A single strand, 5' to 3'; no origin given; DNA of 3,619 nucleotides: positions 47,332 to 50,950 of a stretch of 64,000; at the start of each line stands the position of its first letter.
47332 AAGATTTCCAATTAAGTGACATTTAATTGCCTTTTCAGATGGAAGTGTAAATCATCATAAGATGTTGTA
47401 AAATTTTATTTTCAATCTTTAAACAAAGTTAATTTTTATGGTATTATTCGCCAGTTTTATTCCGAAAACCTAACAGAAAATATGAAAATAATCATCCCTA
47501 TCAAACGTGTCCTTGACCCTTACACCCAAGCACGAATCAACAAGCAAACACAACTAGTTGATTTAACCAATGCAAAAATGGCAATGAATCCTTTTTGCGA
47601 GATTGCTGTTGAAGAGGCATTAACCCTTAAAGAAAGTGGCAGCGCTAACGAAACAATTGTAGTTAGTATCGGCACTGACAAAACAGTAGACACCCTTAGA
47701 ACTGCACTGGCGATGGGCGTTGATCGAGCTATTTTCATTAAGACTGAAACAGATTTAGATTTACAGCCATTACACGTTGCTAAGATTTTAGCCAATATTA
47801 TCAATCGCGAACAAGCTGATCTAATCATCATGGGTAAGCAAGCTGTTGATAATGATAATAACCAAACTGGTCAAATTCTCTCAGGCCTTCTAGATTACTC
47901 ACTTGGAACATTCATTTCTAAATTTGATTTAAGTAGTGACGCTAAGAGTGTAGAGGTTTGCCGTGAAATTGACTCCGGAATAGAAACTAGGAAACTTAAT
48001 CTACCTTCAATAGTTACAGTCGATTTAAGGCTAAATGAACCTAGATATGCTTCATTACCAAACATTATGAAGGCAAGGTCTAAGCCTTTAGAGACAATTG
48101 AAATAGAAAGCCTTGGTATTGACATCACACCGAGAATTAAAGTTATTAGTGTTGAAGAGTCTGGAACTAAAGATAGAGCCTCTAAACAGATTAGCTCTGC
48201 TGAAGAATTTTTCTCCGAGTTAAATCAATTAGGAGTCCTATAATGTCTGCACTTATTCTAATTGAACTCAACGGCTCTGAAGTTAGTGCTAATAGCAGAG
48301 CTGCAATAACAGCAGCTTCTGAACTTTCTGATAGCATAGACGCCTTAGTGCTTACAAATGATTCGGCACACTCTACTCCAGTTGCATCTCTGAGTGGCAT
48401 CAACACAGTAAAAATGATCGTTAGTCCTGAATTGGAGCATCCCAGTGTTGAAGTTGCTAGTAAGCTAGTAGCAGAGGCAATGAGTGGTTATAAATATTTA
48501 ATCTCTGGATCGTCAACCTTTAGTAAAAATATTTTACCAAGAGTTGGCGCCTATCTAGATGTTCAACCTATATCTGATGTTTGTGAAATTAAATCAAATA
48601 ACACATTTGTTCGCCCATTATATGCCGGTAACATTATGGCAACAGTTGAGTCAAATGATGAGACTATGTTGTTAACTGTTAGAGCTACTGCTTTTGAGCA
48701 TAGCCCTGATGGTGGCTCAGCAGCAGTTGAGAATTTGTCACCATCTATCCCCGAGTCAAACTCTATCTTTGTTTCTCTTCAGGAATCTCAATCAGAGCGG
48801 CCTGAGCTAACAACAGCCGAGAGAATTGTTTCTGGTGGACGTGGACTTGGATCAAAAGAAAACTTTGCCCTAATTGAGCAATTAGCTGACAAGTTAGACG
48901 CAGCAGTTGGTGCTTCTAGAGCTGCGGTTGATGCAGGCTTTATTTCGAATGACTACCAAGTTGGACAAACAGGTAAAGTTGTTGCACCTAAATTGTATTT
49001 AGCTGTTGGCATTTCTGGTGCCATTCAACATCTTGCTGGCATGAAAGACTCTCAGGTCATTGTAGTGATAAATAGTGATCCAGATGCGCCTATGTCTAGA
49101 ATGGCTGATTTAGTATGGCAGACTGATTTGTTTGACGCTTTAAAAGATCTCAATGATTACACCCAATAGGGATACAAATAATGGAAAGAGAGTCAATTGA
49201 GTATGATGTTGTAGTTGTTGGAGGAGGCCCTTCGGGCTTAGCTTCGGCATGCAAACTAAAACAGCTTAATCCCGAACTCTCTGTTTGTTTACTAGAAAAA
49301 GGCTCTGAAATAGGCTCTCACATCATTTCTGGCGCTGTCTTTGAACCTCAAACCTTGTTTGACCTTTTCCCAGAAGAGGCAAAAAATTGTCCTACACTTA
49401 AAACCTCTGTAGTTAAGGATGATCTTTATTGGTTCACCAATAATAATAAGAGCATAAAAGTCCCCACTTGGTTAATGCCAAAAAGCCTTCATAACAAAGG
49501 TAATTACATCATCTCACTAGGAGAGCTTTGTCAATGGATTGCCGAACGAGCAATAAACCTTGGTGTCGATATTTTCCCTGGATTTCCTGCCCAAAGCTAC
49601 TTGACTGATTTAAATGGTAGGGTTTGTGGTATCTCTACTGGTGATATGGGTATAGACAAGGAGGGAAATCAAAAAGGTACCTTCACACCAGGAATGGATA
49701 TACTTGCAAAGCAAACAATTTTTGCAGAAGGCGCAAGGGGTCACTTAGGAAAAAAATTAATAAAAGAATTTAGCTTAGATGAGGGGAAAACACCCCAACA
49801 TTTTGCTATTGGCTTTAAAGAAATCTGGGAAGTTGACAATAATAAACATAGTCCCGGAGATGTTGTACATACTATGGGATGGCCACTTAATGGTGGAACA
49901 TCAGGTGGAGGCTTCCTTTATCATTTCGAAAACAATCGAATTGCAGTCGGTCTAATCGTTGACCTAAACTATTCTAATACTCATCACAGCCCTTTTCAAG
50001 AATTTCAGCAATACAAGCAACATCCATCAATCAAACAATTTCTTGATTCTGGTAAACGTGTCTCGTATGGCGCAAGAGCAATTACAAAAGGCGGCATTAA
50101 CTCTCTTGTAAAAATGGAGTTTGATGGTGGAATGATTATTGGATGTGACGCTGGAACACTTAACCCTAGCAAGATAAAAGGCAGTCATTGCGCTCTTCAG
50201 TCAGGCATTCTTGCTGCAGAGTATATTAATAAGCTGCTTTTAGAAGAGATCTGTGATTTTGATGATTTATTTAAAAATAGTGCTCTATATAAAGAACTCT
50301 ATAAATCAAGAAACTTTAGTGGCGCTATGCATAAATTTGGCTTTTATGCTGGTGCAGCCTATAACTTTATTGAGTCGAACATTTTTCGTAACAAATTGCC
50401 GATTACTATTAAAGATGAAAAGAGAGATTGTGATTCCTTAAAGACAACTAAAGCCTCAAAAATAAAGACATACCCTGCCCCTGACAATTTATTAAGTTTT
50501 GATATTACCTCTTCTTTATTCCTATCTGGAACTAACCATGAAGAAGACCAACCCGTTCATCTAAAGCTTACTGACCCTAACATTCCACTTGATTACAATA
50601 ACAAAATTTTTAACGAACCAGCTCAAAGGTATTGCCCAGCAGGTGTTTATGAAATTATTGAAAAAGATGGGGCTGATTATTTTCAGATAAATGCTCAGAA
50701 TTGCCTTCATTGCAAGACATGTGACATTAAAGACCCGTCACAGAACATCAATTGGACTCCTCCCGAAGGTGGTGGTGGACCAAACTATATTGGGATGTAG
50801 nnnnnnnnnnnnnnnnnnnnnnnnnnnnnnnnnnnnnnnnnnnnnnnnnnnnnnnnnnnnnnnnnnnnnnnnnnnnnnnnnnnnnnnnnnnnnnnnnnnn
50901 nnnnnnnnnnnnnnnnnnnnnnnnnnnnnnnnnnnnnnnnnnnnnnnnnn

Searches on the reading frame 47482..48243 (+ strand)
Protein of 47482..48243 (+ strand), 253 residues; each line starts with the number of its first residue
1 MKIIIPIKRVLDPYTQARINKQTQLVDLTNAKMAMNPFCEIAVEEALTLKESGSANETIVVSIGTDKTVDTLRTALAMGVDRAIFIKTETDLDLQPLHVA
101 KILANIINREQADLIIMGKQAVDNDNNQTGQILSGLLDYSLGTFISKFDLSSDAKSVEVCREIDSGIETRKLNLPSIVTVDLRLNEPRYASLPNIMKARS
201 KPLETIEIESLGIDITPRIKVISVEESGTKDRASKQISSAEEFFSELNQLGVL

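Call 18: search_protein_families(library=pfam, proteins=[window:47482-48243:+])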
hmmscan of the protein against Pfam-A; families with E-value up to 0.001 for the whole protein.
window:47482-48243:+ (253 aa): 1 family
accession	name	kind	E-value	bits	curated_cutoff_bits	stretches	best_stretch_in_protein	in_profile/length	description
PF01012.27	ETF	-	2.8e-35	122.2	26.7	1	31-208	9-178/181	Electron transfer flavoprotein domain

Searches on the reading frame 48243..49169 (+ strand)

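Call 18: search_protein_families(library=pfam, proteins=[window:48243-49169:+])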
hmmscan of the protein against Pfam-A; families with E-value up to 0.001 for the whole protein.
window:48243-49169:+ (308 aa): 2 families
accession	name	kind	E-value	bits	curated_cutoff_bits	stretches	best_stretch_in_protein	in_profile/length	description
PF00766.25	ETF_alpha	-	1.2e-37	128.2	27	1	188-268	1-81/81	Electron transfer flavoprotein FAD-binding domain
PF01012.27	ETF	-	2.7e-29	102.7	26.7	1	4-167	2-178/181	Electron transfer flavoprotein domain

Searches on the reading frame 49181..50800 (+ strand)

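Call 18: search_protein_families(library=pfam, proteins=[window:49181-50800:+])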
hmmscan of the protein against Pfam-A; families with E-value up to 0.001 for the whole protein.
window:49181-50800:+ (539 aa): 8 families
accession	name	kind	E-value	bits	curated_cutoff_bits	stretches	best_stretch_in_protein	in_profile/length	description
PF05187.19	Fer4_ETF_QO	-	1.1e-46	157.7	24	1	437-536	2-103/104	Electron transfer flavoprotein-ubiquinone oxidoreductase, 4Fe-4S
PF21162.3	ETFQO_UQ-bd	-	1.2e-39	135.2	27.7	1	208-301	1-96/96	ETF-QO, ubiquinone-binding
PF01266.30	DAO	-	5.6e-09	36.4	27.9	1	9-47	1-37/353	FAD dependent oxidoreductase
PF00890.30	FAD_binding_2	-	3.3e-08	33.6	20.4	1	9-48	1-38/414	FAD binding domain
PF13450.12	NAD_binding_8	-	2.3e-07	31.4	21.9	1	12-61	1-46/68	NAD(P)-binding Rossmann-like domain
PF01946.23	Thi4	-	2.7e-06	27.2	26.2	1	6-51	16-60/235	Thi4 family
PF03486.20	HI0933_like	-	0.00011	22.1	50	1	9-49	2-40/244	HI0933-like protein Rossmann domain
PF05834.18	Lycopene_cycl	-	0.00033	20.3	23.4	1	9-44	1-36/380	Lycopene cyclase protein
